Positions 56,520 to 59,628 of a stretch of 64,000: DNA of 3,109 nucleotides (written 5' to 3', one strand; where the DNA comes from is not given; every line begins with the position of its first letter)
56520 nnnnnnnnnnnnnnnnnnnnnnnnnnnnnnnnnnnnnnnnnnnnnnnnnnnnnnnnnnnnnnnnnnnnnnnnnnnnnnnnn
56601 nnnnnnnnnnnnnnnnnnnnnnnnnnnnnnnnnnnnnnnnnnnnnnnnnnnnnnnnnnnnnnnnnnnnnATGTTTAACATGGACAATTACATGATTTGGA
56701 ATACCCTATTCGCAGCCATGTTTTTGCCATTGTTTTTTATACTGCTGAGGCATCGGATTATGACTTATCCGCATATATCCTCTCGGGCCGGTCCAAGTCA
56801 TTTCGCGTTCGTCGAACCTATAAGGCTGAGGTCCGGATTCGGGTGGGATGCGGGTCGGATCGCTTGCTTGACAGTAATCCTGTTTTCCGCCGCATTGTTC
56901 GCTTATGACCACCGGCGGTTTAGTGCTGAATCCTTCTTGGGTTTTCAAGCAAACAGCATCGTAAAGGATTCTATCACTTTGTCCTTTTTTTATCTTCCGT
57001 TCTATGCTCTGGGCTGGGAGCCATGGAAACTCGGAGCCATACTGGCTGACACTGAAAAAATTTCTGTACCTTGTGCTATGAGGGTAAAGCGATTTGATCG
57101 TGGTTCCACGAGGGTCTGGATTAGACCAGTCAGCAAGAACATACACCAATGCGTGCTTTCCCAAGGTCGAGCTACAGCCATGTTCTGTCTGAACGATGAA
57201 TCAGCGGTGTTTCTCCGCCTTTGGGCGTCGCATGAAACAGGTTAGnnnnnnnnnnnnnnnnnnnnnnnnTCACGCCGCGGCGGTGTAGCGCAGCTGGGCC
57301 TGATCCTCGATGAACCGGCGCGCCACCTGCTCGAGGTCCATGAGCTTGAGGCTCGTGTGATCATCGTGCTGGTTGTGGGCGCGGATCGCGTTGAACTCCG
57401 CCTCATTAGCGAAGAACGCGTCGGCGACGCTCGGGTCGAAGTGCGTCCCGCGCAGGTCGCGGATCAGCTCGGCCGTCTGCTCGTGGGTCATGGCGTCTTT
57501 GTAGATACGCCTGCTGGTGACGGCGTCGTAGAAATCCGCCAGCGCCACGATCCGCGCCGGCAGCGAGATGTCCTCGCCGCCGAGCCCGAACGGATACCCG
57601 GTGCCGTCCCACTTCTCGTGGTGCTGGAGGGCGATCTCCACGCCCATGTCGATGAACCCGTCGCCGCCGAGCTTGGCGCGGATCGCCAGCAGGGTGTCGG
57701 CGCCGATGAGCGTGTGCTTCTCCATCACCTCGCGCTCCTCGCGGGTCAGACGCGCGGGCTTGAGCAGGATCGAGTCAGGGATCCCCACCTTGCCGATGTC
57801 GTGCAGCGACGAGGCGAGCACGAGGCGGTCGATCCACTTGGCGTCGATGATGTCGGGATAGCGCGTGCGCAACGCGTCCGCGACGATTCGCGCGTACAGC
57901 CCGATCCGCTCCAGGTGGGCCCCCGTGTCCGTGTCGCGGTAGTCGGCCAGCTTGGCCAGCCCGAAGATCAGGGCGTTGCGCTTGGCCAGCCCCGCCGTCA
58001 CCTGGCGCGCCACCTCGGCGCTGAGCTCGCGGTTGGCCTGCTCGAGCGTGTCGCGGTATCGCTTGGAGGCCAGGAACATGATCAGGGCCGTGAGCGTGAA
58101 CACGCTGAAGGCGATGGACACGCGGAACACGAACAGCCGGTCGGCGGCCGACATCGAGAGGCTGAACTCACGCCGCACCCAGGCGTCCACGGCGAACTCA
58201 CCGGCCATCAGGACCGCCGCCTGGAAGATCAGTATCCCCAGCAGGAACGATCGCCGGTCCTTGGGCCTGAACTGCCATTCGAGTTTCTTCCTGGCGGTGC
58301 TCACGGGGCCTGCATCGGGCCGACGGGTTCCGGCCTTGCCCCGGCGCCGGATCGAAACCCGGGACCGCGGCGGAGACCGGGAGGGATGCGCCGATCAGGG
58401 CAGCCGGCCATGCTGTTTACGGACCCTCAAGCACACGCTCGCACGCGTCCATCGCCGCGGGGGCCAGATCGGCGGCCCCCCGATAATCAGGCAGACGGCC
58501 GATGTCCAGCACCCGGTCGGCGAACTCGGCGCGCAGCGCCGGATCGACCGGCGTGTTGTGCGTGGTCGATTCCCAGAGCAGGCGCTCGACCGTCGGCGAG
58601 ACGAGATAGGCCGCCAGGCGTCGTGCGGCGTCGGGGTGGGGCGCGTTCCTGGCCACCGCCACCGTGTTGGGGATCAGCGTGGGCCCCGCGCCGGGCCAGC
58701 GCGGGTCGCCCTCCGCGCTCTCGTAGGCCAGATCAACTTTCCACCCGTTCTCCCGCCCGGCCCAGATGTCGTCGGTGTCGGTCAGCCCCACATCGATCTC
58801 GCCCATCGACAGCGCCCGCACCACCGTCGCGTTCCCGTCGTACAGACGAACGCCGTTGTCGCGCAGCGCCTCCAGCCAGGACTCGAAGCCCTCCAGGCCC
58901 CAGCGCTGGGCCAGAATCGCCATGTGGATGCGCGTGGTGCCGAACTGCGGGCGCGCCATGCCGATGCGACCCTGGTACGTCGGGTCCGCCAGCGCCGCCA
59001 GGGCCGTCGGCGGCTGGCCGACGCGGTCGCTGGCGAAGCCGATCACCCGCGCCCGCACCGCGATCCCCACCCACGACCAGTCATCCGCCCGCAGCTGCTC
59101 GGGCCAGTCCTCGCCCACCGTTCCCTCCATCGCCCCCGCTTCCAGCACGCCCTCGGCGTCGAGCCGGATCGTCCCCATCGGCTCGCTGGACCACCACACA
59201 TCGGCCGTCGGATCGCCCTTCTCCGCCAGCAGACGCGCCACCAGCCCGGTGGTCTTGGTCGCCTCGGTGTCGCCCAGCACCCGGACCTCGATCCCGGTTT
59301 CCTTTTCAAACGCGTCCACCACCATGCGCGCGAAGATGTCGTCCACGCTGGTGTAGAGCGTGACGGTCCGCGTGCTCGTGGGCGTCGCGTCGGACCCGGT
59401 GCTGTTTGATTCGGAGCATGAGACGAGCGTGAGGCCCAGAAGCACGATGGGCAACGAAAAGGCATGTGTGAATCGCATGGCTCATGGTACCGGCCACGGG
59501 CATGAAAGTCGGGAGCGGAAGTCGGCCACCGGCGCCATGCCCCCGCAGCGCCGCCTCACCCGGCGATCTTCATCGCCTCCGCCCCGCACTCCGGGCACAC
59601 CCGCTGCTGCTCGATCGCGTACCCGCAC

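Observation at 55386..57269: Compositionally foreign two-gene cassette: exported Cys-rich protein with a Gly/Ala-zipper membrane segment plus a small polytopic membrane protein (toxin/immunity-like, no family I recognise)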

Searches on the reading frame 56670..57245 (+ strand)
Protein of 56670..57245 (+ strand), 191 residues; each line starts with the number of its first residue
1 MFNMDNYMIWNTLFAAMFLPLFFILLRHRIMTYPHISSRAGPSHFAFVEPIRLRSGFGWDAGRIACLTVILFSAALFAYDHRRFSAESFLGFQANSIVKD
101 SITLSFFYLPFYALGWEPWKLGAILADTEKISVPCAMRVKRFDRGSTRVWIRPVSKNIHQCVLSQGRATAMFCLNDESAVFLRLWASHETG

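Call 3: search_protein_families(library=pfam, proteins=[window:56670-57245:+], max_evalue=0.1)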
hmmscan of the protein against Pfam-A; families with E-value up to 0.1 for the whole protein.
window:56670-57245:+ (191 aa): 0 families

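Call 7: search_protein_families(library=ncbifam, proteins=[window:56670-57245:+], max_evalue=1)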
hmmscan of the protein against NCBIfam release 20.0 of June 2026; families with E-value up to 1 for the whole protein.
window:56670-57245:+ (191 aa): 0 families

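Call 8: search_protein_families(library=padloc, proteins=[window:56670-57245:+], max_evalue=1)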
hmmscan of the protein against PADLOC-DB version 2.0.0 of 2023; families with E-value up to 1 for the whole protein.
window:56670-57245:+ (191 aa): 1 family
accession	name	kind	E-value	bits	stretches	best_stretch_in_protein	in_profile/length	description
PDLC04653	PDC-M45A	-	0.016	12.9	1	124-167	9-51/230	-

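Call 11: find_homologous_proteins(query=window:56670-57245:+, max_evalue=0.01)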
Query window:56670-57245:+ (191 aa): 1 proteins with E <= 0.01 among 137 candidates.
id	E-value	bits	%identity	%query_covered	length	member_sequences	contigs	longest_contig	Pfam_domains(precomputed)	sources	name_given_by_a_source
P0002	6.6e-121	419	100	96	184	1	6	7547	-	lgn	-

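Call 36: find_homologous_proteins(query=A4, max_evalue=0.01)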
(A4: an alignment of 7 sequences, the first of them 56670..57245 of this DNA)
Query A4 (7 sequences) (191 aa, profile of the alignment): 4 proteins with E <= 0.01 among 5309 candidates.
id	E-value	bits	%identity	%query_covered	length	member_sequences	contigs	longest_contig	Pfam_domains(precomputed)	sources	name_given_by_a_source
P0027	1.5e-63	232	26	49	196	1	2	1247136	-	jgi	jgi:hypothetical protein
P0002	3.8e-63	231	100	96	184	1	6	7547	-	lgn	-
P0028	4.9e-59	217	30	35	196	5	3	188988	-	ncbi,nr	ncbi:MAG: hypothetical protein CMJ35_03110 [Phycisphaerae bacterium]|nr:hypothetical protein [Phycis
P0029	2.8e-38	150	25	93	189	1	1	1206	-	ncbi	-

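Call 43: search_solved_structures(query=A4, max_evalue=10)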
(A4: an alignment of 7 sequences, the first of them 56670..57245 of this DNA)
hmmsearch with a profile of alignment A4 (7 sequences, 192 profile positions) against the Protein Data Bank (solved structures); distinct sequences matched with E-value up to 10: 5.
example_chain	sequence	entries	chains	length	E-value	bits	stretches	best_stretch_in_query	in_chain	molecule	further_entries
6b87_A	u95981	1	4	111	0.5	13.4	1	7-86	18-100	TMHC2_E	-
6s7o_C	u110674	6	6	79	1.1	12.3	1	62-114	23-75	Transmembrane protein 258 | Dolichyl-diphosphooligosaccharide--protein glycosyltransferase subunit TMEM258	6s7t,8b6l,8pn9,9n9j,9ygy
5edl_A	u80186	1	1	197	6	9.9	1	64-110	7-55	Putative HMP/thiamine permease protein YkoE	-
22jz_A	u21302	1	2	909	6.9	9.7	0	71-125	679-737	Isoform 4 of Metabotropic glutamate receptor 7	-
25tv_A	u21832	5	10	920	7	9.6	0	71-125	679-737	Metabotropic glutamate receptor 7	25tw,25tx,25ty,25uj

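Call 54: predict_structure(alignment_id=A5)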
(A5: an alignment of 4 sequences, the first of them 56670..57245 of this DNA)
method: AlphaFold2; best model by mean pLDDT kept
length: 191 residues; sequences in the alignment: 4
mean_pLDDT: 53.1   pTM: 0.31
mean pLDDT of the five models: 53.1, 50.8, 50.3, 50.0, 48.8
residues with pLDDT >= 90: 0; 70-90: 47; 50-70: 58; < 50: 86
segments of 3 or more residues with pLDDT < 50: 1-4, 27-60, 83-97, 109-137
pLDDT, mean of each block of 10 residues (from residue 1): 48 59 53 37 35 37 59 59 46 47 51 38 28 38 77 75 75 76 73 38
secondary structure, 60 per line:
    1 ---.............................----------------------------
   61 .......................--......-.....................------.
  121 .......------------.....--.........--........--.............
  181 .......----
elements in order: H4-32 H61-83 H86-91 H93-113 H120-127 E140-144 E147-155 E158-165 E168-175 H176-187

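Call 76: fold_search(model_id=the predicted structure, library=pdb)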
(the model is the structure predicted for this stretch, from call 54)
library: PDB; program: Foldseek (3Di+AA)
matches with E <= 10: 794; with E <= 0.001: 0
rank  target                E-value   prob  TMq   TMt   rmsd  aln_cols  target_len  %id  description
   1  5fgo_D                7.6e-02  0.96  0.20  0.50   8.0        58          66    7  Crystal structure of D. melanogaster Pur-alpha repeat III. (released 2016-01-20)
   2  2nvn                  1.4e-01  0.41  0.18  0.25  12.2        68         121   10  Crystal structure of a protein with a cupin-like fold and unknown function (YP_400729.1) from Synechococcus SP. PCC 7942 (released 2006-12-12)
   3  9xps_6                1.5e-01  0.60  0.18  0.16   9.5        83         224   12  The neck structure of the Phage Phikz (released 2026-02-11)
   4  8chw_B                2.3e-01  0.66  0.20  0.47   8.4        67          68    9  Crystal structure of human PURA (fragment Pro216-Lys280, PUR repeat III) (released 2024-02-21)
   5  5fgo_B                2.8e-01  0.82  0.19  0.48   5.2        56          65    4  Crystal structure of D. melanogaster Pur-alpha repeat III. (released 2016-01-20)
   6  5fgo_F                3.5e-01  0.77  0.20  0.52   5.4        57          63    5  Crystal structure of D. melanogaster Pur-alpha repeat III. (released 2016-01-20)
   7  7d8t_A                3.5e-01  0.09  0.13  0.13  14.2       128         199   14  MITF bHLHLZ complex with M-box DNA (released 2021-10-13)
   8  5fgo_E                3.8e-01  0.69  0.19  0.49   5.5        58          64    5  Crystal structure of D. melanogaster Pur-alpha repeat III. (released 2016-01-20)
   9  8chw_A                4.0e-01  0.60  0.20  0.49   8.2        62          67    8  Crystal structure of human PURA (fragment Pro216-Lys280, PUR repeat III) (released 2024-02-21)
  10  5fgo_A                4.8e-01  0.82  0.19  0.51   4.0        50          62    4  Crystal structure of D. melanogaster Pur-alpha repeat III. (released 2016-01-20)
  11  8zxr_A                4.8e-01  0.44  0.15  0.27   6.0        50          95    8  Crystal structure of Ssr1698 in complex with heme c (released 2024-12-25)
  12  8yxv_E                5.8e-01  0.47  0.20  0.38   4.4        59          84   12  Toxin-antitoxin complex from Streptococcus pneumoniae (released 2025-04-09)
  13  1fr3_A                5.8e-01  0.35  0.16  0.40  10.3        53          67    9  THE HIGH RESOLUTION STRUCTURE OF A MOLYBDATE BINDING PROTEIN FROM SPOROMUSA OVATA (released 2000-12-06)
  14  9xps_7                6.1e-01  0.21  0.18  0.16  11.5       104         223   16  The neck structure of the Phage Phikz (released 2026-02-11)
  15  6klc                  6.1e-01  0.21  0.17  0.03  11.3        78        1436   14  Structure of apo Lassa virus polymerase (released 2020-03-18)
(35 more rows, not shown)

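Call 89: search_protein_families(library=phrogs, proteins=[window:56670-57245:+], max_evalue=0.1)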
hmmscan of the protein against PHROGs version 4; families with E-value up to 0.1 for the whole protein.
window:56670-57245:+ (191 aa): 1 family
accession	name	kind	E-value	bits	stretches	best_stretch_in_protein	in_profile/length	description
phrog_27792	-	unknown function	0.018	16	1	4-32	23-51/59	-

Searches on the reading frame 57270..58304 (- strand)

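Call 3: search_protein_families(library=pfam, proteins=[window:57270-58304:-], max_evalue=0.1)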
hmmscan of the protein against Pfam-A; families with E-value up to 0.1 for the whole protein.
window:57270-58304:- (344 aa): 3 families
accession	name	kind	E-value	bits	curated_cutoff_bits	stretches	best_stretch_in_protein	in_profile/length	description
PF13487.12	HD_5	-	1.8e-30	106.4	27.2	1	153-293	34-170/170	HD domain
PF01966.28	HD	-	3.1e-15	56.9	22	1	129-261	3-115/116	HD domain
PF03280.19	Lipase_chap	-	0.023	15.1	25.7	1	272-305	26-59/192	Proteobacterial lipase chaperone protein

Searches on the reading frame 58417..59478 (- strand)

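Call 3: search_protein_families(library=pfam, proteins=[window:58417-59478:-], max_evalue=0.1)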
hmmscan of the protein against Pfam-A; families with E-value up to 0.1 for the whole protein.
window:58417-59478:- (353 aa): 5 families
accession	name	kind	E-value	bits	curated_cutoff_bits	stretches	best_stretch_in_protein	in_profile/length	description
PF13531.11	SBP_bac_11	-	8e-15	55.7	25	1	53-300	16-220/227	Bacterial extracellular solute-binding protein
PF13343.11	SBP_bac_6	-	9e-15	55.2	24.6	1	127-318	48-223/245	Bacterial extracellular solute-binding protein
PF13416.11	SBP_bac_8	-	2e-11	44.7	27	1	53-313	2-263/279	Bacterial extracellular solute-binding protein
PF01547.30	SBP_bac_1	-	1.1e-07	32.5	26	1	46-296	5-304/307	Bacterial extracellular solute-binding protein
PF21827.1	New_glue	-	0.049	13.8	31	1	1-40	1-42/94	New glue protein family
